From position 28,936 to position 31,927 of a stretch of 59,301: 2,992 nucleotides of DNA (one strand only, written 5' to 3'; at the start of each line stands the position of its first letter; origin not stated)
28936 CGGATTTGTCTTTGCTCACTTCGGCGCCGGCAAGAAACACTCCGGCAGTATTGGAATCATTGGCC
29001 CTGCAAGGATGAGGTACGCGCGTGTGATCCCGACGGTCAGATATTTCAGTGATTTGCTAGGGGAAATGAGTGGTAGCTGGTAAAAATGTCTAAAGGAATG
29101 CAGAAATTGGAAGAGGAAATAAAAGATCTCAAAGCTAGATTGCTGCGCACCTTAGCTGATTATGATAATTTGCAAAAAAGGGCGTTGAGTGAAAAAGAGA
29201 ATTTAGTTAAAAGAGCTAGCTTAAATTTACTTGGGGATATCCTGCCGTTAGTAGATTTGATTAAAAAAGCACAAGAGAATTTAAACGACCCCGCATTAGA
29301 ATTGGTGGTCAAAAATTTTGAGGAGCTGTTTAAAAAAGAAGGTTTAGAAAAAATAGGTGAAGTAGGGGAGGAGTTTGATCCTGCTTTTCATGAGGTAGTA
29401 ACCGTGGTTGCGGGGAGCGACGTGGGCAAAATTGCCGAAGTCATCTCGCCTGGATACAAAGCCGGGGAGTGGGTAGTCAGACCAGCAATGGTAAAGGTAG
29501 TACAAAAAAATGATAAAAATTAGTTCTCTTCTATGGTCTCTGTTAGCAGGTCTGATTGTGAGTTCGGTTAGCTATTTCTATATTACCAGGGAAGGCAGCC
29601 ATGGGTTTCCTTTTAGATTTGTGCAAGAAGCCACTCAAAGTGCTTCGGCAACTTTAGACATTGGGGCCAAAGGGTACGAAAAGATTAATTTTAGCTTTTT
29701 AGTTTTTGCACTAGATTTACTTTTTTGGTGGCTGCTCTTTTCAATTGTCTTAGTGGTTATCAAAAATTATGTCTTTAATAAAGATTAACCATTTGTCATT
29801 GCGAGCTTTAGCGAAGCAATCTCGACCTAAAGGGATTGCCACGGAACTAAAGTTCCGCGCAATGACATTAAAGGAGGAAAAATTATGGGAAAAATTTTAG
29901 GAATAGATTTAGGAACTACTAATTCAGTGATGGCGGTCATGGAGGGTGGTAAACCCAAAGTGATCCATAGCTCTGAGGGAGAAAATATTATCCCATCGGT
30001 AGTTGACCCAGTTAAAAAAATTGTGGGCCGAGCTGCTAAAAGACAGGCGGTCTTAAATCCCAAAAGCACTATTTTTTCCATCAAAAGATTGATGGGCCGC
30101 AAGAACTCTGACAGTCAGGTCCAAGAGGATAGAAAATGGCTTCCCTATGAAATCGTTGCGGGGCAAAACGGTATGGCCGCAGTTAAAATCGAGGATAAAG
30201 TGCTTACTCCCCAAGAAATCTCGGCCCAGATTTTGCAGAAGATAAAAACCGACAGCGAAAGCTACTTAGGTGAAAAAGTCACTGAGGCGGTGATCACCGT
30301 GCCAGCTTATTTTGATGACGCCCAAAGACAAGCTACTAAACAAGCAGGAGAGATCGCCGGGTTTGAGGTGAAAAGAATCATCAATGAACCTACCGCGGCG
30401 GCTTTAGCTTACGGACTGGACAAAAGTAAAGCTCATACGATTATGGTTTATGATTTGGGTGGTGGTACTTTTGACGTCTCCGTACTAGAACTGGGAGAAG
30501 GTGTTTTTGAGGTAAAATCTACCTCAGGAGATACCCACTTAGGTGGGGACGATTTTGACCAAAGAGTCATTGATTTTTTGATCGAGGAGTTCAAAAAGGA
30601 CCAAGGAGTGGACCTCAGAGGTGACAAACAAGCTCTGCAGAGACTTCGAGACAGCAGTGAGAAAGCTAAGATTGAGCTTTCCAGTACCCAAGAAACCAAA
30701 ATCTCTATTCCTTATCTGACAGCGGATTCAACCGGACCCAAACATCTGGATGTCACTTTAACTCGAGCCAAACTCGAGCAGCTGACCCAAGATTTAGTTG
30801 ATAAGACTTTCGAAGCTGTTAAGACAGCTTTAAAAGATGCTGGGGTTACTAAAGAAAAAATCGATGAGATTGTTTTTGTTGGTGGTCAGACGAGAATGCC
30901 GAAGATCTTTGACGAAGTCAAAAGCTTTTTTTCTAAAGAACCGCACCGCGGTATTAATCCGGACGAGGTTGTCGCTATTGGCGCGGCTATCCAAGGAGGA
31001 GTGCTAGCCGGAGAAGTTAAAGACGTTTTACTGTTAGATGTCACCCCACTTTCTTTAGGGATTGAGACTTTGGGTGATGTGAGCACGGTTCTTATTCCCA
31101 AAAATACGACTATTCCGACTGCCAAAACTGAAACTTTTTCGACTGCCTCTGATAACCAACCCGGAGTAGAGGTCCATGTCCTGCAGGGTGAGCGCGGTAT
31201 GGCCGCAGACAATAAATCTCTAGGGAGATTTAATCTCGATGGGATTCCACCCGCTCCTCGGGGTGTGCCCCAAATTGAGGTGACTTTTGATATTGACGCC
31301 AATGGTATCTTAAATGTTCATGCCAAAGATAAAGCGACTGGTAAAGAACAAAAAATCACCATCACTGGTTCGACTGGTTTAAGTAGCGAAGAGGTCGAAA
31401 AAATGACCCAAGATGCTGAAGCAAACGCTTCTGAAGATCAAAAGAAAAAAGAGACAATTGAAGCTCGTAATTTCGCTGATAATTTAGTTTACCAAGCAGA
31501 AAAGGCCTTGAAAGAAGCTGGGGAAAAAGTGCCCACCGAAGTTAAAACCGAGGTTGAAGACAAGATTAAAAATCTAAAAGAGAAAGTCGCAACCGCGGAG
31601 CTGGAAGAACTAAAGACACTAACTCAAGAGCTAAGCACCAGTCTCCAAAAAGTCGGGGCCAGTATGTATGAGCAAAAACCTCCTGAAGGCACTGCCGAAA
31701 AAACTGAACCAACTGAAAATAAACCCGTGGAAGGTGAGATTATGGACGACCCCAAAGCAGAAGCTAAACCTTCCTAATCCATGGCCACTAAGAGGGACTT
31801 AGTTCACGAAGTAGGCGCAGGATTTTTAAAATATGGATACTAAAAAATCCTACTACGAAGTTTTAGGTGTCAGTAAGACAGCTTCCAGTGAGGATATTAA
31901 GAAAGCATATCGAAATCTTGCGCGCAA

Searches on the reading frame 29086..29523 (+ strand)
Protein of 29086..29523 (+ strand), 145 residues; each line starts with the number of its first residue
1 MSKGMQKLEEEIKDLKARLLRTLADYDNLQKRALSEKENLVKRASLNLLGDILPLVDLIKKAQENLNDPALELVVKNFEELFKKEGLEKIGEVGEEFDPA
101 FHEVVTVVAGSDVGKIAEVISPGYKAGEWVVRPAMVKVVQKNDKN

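Call 8: search_protein_families(library=pfam, proteins=[window:29086-29523:+], max_evalue=0.001)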
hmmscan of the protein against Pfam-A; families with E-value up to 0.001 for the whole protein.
window:29086-29523:+ (145 aa): 1 family
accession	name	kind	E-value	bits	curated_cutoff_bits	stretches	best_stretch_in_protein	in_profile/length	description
PF01025.24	GrpE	-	1.2e-31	110.1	25.8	1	5-140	20-165/165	GrpE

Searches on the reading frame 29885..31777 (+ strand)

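Call 8: search_protein_families(library=pfam, proteins=[window:29885-31777:+], max_evalue=0.001)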
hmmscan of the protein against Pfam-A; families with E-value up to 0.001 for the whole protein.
window:29885-31777:+ (630 aa): 2 families
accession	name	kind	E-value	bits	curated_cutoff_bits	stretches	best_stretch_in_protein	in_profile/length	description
PF00012.26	HSP70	-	5.5e-252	837.7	20.6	1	4-596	1-599/599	Hsp70 protein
PF06723.19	MreB_Mbl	-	4.2e-17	62.4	27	1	102-368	63-316/327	MreB/Mbl protein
